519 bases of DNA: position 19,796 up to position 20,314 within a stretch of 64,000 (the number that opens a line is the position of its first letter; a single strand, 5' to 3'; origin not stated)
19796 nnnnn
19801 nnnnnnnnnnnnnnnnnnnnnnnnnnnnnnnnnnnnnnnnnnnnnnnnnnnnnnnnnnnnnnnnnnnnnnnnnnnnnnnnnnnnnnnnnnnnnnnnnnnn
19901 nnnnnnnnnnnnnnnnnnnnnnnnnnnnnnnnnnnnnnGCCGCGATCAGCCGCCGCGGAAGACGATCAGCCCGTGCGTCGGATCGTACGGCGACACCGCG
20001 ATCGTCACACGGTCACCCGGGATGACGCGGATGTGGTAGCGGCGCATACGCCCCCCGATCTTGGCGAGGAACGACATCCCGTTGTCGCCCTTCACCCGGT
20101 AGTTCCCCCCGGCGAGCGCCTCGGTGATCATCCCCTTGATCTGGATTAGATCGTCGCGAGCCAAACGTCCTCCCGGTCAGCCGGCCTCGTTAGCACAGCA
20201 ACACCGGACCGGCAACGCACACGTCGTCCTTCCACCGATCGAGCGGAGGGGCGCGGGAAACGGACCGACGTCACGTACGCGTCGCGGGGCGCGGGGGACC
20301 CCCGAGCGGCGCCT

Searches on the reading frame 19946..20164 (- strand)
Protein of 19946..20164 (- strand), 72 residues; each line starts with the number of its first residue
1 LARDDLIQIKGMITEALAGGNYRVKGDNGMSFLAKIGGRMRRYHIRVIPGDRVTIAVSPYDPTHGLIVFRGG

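Call 44: search_protein_families(library=pfam, proteins=[window:19946-20164:-], max_evalue=0.0001)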
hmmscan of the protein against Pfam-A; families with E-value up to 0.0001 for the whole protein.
window:19946-20164:- (72 aa): 2 families
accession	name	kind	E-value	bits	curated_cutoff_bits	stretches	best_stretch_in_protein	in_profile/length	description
PF01176.25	eIF-1a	-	2.2e-18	66.1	30.2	1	7-70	1-64/64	Translation initiation factor 1A / IF-1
PF16745.11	RsgA_N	-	3.3e-05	24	27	1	10-57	1-46/54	RsgA N-terminal domain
